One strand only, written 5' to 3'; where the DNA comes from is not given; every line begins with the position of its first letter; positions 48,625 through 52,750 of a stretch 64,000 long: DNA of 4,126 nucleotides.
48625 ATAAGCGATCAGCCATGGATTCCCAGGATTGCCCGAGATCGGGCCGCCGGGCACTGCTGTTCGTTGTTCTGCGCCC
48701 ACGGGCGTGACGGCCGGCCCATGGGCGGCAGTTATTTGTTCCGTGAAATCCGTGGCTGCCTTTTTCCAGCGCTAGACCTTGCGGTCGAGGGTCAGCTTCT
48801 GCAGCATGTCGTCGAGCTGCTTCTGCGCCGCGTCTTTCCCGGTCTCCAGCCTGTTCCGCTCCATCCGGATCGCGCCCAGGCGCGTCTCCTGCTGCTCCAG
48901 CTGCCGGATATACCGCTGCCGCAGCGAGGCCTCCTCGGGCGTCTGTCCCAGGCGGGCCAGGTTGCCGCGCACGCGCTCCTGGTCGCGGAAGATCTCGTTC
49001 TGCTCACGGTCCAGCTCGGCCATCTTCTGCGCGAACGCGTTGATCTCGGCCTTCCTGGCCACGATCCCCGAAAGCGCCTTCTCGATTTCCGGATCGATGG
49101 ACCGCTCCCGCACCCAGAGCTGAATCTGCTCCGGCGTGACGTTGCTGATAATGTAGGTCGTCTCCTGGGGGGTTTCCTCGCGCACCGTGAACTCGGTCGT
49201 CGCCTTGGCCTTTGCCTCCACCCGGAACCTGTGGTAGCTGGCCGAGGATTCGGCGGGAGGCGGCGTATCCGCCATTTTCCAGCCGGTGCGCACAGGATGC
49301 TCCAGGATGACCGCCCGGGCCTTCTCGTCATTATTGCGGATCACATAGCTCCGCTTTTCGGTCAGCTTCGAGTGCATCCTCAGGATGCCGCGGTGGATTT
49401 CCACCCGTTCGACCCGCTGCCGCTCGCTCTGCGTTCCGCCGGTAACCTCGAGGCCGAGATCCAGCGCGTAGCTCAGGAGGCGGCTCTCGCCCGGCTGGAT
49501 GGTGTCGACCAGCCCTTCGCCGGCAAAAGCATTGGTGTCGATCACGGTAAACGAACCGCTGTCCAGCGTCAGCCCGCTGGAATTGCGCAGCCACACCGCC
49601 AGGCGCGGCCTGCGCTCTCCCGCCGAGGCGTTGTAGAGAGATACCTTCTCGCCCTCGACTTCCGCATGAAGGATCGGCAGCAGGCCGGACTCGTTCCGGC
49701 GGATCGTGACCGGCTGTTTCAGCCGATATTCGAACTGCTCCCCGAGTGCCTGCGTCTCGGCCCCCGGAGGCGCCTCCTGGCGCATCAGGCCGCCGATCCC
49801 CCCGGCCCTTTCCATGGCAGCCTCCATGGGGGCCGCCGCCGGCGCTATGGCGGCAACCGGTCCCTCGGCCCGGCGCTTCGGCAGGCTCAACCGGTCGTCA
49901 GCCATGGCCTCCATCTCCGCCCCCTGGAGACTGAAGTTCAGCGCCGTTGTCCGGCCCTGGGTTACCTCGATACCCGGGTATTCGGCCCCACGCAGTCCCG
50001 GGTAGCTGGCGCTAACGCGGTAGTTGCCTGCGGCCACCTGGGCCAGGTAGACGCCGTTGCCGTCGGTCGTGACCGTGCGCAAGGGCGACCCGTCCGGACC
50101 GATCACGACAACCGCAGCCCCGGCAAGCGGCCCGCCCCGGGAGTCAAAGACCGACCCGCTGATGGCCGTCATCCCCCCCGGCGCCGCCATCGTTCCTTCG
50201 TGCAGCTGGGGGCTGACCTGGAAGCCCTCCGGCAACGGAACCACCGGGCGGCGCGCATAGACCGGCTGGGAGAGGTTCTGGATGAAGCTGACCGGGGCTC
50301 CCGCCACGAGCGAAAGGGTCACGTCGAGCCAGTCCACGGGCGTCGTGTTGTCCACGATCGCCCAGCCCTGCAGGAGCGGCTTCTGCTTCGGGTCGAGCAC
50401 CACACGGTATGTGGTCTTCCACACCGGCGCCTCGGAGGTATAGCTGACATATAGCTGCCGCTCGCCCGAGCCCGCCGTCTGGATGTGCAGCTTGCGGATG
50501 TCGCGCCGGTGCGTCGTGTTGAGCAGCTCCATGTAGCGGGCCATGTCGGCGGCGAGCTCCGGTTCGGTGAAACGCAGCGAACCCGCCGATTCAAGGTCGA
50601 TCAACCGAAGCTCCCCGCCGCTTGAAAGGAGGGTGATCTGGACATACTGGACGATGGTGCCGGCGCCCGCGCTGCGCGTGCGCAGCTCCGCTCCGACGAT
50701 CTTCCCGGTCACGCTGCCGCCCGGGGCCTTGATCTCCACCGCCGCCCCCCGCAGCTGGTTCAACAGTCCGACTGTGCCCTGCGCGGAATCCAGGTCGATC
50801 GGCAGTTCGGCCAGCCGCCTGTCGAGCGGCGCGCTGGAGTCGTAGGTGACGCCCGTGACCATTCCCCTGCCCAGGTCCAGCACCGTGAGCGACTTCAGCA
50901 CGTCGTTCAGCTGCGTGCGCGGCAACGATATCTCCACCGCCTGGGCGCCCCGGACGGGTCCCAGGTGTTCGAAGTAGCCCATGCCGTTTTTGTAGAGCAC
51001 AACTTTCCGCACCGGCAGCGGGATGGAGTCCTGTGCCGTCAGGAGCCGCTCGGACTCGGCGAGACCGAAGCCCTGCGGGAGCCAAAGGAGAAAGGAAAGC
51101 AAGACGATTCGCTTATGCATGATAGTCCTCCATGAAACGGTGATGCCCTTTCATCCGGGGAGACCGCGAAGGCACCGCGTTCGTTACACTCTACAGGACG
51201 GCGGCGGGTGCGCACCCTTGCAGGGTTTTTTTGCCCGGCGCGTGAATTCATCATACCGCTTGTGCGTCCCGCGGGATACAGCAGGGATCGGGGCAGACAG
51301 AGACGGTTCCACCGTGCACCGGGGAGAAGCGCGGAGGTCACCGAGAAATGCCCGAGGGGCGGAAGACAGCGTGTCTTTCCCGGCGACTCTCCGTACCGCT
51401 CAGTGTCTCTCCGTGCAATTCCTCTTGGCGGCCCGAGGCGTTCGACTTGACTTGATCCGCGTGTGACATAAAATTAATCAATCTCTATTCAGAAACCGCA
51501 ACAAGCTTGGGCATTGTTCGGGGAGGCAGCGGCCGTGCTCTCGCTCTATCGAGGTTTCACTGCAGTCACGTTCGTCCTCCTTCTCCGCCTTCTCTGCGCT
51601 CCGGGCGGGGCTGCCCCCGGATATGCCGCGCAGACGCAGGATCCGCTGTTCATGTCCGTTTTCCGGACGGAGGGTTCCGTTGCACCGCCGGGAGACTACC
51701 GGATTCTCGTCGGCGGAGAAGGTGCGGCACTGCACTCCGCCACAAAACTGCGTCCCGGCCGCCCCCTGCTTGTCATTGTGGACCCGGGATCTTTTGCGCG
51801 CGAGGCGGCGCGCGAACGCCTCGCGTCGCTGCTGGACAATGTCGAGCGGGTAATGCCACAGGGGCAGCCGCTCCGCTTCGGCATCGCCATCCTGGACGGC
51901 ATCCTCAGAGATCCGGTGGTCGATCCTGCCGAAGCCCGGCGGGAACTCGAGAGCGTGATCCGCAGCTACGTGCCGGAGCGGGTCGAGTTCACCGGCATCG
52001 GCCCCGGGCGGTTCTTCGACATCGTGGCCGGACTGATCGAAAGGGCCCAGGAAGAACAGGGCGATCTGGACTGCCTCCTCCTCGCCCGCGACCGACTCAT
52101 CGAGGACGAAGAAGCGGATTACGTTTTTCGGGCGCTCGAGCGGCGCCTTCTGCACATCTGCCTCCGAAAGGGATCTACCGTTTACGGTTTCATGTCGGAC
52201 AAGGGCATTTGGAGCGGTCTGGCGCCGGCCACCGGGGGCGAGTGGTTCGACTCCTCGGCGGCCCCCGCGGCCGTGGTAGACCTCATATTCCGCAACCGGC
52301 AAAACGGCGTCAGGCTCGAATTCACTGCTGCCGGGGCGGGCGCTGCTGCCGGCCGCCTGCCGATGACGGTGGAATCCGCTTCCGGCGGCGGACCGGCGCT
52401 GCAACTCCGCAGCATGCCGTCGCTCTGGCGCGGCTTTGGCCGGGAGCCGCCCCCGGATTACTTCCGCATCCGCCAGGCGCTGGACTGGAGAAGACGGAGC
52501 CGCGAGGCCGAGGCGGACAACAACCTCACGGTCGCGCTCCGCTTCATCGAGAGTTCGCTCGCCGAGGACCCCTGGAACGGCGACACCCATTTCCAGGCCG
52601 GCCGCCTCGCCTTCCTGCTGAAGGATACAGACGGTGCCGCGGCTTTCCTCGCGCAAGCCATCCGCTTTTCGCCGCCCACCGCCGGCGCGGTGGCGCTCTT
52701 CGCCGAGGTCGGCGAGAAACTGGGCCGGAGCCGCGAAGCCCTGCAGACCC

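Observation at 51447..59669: Translationally coupled pair: a 1733-aa secreted TPR-containing giant protein with an unknown 1000-aa domain, plus a 980-aa tandem-VWA/TPR protein. This is my lead candidate for an uncharacterised system.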

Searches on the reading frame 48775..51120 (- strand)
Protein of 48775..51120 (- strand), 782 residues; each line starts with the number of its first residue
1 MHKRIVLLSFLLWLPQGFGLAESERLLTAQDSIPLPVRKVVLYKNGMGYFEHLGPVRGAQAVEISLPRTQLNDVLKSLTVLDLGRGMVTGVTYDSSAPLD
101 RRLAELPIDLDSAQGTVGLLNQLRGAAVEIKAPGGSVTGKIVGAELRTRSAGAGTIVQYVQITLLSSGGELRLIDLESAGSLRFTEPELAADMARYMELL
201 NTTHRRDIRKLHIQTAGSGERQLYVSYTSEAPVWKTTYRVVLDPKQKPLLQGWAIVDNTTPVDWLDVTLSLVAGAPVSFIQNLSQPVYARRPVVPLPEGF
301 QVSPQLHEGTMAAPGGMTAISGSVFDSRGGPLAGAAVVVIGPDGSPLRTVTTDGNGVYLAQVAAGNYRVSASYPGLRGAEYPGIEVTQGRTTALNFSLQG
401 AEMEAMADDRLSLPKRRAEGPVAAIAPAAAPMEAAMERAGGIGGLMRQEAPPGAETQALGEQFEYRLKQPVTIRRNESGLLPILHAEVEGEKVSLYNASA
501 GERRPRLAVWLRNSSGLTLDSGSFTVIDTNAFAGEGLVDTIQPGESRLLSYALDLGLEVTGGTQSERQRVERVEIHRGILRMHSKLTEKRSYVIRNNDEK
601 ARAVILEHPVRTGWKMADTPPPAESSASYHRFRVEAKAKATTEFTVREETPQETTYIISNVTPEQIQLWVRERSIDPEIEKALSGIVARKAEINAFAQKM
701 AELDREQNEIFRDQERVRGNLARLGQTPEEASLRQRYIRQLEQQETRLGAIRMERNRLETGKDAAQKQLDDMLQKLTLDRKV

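Call 9: search_protein_families(library=pfam, proteins=[window:48775-51120:-], max_evalue=0.001)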
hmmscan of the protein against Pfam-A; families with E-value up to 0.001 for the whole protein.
window:48775-51120:- (782 aa): 3 families
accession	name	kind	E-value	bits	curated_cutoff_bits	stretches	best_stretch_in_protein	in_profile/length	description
PF13620.12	CarboxypepD_reg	-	2.9e-17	63.2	32.3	1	320-399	2-82/82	Carboxypeptidase regulatory-like domain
PF13598.12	DUF4139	-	1.1e-06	28.9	31.8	1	224-610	2-153/205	Domain of unknown function (DUF4139)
PF09134.16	Invasin_D3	-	0.00013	22.8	33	1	311-388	14-97/98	Invasin, domain 3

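Call 26: search_protein_families(library=padloc, proteins=[window:48775-51120:-], max_evalue=0.01)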
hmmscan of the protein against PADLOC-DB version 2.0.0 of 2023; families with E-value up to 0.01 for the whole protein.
window:48775-51120:- (782 aa): 0 families
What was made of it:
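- On Known anti-phage defence systems (PADLOC): 0 families for ORF1, ORF2 and the 782-aa neighbour (call 26).
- No PADLOC model matches (call 26).
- Tried and rejected: PADLOC gave no hit (call 26).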

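Call 27: search_protein_families(library=ncbifam, proteins=[window:48775-51120:-], max_evalue=0.1)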
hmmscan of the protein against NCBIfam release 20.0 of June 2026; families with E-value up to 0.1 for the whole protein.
window:48775-51120:- (782 aa): 4 families
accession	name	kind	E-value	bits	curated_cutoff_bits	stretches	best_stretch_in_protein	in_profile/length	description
TIGR02231.1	TIGR02231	subfamily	1.3e-10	40.6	112.6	2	416-608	275-463/524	mucoidy inhibitor MuiA family protein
NF058648.1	ECF_sub_HI1622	equivalog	0.0019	18.2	100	1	318-370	25-79/180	NikL family nickel/cobalt ECF transporter subunit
TIGR04056.1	OMP_RagA_SusC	subfamily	0.0059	14.9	368.25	1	320-380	3-58/981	SusC/RagA family TonB-linked outer membrane protein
NF052230.1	T9SS_PorE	exception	0.026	12.8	600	1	313-365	418-469/648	PorE family type IX secretion system protein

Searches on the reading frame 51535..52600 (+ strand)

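Call 27: search_protein_families(library=ncbifam, proteins=[window:51535-52600:+], max_evalue=0.1)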
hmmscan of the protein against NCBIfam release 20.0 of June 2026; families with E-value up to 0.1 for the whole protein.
window:51535-52600:+ (355 aa): 0 families

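Call 71: search_solved_structures(query=A9, max_evalue=10, show_alignments=2)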
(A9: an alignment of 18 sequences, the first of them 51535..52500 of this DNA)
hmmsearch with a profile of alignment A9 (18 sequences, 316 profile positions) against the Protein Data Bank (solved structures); distinct sequences matched with E-value up to 10: 3.
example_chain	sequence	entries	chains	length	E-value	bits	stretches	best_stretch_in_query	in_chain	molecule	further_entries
4dn8_A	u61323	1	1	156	1.3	11.3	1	225-262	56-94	Pulmonary surfactant-associated protein D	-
6bbe_A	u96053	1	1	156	1.4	11.2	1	225-262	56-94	Pulmonary surfactant-associated protein D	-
6bbd_A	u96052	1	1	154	1.4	11.2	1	225-262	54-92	Pulmonary surfactant-associated protein D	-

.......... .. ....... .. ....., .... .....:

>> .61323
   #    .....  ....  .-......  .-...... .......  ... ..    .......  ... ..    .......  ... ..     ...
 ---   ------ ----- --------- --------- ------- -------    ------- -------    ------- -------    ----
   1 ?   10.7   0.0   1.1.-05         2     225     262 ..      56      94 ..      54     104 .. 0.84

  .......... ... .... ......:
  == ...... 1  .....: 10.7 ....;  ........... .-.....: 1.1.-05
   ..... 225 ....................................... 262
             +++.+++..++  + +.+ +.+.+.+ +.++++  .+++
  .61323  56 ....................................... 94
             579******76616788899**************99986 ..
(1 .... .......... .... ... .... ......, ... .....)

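Call 110: find_homologous_proteins(query=A9, max_evalue=0.01)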
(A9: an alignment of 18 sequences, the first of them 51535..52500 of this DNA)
Query A9 (18 sequences): 8000 candidates shared short words with the query, none scored E <= 0.01.
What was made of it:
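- Tried and rejected: The N-domain gave nothing in a PDB profile search (call 71) and nothing in a word-indexed search with A9 (call 110).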
